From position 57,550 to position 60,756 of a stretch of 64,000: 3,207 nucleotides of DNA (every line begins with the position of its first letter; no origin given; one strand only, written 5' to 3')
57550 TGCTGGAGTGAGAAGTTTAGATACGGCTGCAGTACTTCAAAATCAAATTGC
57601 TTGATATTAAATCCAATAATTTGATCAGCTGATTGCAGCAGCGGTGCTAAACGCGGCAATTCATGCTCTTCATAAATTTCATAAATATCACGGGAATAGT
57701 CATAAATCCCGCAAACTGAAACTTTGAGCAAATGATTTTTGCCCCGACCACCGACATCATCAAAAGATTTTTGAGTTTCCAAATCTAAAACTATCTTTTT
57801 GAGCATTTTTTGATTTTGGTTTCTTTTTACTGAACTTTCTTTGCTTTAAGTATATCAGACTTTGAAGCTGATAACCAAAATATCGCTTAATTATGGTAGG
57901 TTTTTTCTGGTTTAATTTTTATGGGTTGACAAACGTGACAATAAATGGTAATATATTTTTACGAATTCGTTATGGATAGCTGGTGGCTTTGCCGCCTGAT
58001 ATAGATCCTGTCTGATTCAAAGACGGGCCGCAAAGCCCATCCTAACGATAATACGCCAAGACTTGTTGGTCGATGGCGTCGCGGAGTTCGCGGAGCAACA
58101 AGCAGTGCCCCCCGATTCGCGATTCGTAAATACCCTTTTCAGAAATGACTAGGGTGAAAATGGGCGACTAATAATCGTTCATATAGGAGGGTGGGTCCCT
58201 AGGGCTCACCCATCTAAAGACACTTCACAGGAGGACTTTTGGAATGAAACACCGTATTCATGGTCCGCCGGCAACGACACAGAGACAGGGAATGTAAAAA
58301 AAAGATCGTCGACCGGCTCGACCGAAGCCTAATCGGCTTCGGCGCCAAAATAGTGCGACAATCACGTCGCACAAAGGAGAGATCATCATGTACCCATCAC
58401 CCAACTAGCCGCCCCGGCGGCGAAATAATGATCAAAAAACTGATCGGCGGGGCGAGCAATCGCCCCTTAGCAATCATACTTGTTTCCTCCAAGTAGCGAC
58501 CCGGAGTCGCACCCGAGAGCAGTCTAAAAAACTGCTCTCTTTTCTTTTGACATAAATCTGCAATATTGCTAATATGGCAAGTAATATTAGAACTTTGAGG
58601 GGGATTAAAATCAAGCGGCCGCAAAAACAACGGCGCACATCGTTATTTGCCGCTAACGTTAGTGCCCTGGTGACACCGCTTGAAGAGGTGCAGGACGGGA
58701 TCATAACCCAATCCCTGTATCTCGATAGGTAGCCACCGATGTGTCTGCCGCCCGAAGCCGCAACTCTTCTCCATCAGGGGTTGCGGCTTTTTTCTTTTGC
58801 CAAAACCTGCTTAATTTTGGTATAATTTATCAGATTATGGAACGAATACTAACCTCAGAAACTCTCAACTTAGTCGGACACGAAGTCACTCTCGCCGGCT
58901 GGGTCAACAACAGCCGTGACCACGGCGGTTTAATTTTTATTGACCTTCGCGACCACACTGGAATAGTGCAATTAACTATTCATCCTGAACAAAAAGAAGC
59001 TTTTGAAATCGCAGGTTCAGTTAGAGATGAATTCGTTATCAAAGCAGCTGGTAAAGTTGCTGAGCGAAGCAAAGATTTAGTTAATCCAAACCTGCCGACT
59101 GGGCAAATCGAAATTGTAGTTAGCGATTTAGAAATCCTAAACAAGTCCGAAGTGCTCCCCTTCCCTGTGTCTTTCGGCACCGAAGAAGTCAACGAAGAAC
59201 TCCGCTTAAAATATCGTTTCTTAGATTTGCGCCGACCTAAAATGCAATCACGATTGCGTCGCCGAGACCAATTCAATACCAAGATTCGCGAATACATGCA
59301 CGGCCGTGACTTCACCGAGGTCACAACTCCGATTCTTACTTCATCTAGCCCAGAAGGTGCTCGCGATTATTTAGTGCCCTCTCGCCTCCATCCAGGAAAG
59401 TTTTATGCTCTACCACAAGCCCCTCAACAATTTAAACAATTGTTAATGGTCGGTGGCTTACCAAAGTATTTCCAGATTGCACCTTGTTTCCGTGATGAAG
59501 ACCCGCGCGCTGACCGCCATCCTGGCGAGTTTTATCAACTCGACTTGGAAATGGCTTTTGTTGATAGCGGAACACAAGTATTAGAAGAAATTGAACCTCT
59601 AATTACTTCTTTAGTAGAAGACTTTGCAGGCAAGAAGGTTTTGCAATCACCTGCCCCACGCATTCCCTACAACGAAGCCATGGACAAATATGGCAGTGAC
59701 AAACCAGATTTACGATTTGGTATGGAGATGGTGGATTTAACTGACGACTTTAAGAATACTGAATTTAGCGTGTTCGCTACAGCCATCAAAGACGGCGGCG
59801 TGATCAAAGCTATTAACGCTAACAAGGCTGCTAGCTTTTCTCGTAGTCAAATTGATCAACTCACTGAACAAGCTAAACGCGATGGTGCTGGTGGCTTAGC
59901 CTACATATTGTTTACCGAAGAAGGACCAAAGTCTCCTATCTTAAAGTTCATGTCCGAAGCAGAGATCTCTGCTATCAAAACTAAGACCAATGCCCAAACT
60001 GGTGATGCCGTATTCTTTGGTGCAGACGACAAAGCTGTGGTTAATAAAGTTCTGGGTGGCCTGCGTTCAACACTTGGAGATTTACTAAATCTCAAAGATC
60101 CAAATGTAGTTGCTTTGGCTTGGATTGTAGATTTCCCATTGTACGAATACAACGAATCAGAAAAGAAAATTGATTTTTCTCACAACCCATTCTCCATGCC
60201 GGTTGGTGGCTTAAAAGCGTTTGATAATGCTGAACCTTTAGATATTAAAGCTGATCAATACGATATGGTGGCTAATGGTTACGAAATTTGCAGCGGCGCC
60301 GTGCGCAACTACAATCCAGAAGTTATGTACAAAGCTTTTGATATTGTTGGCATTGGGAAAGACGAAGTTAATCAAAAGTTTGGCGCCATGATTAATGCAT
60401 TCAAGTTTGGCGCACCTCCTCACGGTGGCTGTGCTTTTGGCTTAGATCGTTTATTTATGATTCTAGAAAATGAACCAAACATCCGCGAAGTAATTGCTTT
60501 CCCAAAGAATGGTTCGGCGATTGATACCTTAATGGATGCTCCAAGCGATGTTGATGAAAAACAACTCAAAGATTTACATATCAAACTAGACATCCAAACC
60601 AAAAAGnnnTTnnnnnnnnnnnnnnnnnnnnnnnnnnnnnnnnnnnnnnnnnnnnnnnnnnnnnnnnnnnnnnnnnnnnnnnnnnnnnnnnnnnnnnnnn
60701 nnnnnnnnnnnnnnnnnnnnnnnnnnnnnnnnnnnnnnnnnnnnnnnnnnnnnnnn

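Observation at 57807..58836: About 0.9-kb GC-rich, highly structured non-coding island with two consensus promoter/terminator units upstream of aspS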

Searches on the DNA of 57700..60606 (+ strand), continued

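Call 25: search_rna_families(source=L008, start=2919, end=4010, threshold=evalue, max_evalue=5, show_alignments=3)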
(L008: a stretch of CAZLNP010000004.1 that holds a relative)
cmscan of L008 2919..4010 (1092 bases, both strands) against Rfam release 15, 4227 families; matches with E-value up to 5: 2.
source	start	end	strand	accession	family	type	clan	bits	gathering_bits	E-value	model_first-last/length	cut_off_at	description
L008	3811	3929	+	RF00230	T-box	Cis-reg; leader;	-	22.2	93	0.014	1-219/219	no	T-box leader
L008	3411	3454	-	RF03984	MIR2933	Gene; miRNA;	-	18.2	70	1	1-112/112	no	MIR2933 microRNA precursor family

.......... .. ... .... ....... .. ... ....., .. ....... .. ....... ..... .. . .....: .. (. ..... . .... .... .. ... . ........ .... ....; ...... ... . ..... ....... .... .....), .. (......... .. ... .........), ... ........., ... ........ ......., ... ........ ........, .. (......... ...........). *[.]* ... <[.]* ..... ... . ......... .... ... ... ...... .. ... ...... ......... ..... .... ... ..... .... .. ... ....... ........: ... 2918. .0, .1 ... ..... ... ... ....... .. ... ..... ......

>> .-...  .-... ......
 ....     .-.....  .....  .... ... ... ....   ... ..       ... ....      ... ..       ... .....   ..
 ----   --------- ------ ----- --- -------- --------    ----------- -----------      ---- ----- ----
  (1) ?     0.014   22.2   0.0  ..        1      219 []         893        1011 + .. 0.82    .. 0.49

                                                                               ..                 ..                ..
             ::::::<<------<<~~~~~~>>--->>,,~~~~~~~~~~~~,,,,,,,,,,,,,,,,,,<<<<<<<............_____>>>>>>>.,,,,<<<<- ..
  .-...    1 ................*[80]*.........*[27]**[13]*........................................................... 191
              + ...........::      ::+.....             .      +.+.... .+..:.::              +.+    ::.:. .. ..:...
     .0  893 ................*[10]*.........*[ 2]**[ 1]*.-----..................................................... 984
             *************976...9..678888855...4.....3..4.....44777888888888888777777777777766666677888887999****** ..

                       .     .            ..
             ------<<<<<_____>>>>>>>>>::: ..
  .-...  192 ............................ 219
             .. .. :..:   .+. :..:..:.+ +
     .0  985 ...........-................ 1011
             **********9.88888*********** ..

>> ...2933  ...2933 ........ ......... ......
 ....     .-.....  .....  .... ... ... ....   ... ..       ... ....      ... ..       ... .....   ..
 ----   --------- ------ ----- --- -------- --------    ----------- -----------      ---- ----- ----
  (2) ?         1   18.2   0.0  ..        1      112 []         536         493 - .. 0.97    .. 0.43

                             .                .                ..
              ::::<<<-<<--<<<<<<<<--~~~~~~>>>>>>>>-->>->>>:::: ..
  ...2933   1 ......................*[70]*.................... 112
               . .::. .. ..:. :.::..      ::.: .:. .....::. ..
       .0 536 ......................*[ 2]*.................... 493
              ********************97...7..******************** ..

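Call 62: build_rna_model(alignment_id=A5, structure=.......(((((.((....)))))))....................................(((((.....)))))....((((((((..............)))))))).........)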
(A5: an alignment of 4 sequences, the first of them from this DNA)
Model R1 built from alignment A5 (4 sequences, 120 columns); structure: as given.
model positions 110; base pairs 20; branch points 2; effective number of sequences 1.65; information 0.59 bits per position. Calibrated on 0.2 Mb of random sequence (short: E-values are rough).
structure used (alignment columns):
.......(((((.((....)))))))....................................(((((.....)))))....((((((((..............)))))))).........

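Call 63: search_with_rna_model(model_id=R1, sources=[window, L001, L002, L003, L004, L006, L007, L008, L009, L010, L011, L012, L013, L014, L015, L016, L017, L018, L019, L020, L021, L022, L023, L024, L025, L035, L039, L041, L042, L044, L046, L048, L053, L055, L059, L062, L063, L070, L072, L073, L075, L079, L081, L082, L101, L098, L099, L108, L112, L122, L123, L125, L138, L141, L151, L155, L157, L162, L163, L164, L167, L168, L169, L170, L173, L175, L176, L177, L178, L179, L180, L183, L184, L185, L186], max_evalue=1, show_alignments=0)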
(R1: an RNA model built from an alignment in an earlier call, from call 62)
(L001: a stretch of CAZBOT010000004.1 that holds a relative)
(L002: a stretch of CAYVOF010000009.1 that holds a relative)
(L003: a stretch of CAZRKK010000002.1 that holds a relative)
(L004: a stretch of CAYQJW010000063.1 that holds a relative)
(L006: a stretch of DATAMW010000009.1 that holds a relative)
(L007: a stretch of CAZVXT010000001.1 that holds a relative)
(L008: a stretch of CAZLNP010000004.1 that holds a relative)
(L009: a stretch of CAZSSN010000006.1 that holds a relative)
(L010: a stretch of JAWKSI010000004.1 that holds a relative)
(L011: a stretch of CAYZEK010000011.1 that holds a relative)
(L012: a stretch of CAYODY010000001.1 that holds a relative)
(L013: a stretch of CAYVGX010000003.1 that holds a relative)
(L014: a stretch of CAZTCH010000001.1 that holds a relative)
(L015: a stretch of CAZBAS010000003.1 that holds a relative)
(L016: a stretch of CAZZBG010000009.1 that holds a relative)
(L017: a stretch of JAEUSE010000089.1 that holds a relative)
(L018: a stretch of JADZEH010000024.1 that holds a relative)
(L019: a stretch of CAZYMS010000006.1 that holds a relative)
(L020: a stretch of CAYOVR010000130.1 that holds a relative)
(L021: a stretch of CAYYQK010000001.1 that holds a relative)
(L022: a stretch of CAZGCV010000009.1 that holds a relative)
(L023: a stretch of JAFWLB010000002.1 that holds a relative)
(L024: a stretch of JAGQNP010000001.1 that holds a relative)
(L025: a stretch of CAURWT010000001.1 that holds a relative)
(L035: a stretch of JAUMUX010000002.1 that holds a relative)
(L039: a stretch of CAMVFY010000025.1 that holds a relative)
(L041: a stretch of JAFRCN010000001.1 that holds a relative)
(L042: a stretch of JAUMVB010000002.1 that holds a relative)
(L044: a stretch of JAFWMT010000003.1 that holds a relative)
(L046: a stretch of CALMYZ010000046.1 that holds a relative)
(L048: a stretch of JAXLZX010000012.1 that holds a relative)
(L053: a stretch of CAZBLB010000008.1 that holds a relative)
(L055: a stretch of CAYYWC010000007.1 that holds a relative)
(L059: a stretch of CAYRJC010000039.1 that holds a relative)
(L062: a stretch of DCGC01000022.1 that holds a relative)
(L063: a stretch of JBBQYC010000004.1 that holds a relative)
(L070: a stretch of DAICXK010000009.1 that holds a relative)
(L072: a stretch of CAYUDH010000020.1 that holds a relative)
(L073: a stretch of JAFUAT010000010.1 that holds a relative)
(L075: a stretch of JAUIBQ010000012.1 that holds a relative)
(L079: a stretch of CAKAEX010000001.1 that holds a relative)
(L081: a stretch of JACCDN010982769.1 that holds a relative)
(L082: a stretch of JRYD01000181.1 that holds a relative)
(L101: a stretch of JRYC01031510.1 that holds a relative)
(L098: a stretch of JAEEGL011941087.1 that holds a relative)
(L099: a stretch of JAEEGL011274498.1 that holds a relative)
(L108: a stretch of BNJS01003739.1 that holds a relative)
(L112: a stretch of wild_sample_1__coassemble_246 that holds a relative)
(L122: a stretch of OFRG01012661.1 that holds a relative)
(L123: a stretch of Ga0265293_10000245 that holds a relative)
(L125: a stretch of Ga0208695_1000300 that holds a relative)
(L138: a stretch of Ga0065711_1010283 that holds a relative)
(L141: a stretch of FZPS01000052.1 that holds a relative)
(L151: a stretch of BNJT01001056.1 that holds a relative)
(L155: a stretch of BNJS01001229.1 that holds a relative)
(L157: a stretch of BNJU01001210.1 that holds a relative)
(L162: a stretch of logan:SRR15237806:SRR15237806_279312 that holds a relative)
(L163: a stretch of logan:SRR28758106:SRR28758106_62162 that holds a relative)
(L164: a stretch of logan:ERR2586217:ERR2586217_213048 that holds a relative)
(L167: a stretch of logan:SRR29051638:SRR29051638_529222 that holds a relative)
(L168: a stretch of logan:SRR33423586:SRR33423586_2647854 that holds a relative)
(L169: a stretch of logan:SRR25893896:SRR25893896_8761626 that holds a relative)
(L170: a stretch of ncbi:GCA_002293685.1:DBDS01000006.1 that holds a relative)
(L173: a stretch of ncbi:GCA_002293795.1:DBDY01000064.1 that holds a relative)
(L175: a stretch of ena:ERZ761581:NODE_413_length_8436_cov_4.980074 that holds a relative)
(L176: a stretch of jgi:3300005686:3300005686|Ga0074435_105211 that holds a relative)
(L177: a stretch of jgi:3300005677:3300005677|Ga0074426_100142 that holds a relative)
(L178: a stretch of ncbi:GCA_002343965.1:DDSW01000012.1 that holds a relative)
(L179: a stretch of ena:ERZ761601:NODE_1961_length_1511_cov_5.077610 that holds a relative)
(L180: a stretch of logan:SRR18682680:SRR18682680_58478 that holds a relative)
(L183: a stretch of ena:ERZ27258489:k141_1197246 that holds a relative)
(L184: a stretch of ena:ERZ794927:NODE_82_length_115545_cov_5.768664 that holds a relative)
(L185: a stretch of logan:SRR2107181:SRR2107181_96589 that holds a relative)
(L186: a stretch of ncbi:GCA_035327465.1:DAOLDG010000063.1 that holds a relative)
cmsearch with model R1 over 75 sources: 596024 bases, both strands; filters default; matches with E-value up to 1: 16.
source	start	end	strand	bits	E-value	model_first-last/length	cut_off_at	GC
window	58442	58547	+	121.6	9.6e-26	1-110/110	no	0.53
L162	2748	2853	-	113.2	8.8e-24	1-110/110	no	0.52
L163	2749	2854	-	102.8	2.5e-21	1-110/110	no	0.52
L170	1713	1825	-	102.4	3e-21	1-110/110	no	0.51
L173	1713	1825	-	102.4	3e-21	1-110/110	no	0.51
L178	1713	1825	-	102.4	3e-21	1-110/110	no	0.51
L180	1992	2107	-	96.7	6.5e-20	1-110/110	no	0.47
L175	1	75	-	72.9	2.6e-14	1-75/110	3'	0.57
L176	1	56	-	65.2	1.7e-12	1-56/110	3'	0.55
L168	146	279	-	31.5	0.00014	1-110/110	no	0.43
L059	2048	2193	+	31.4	0.00014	1-110/110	no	0.36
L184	1980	2103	-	22.8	0.015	1-110/110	no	0.51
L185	1167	1290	-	22.8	0.015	1-110/110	no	0.51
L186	894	1017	-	22.8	0.015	1-110/110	no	0.51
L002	3860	3971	+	21.3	0.033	1-110/110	no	0.44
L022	3358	3490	-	15.4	0.84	1-110/110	no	0.31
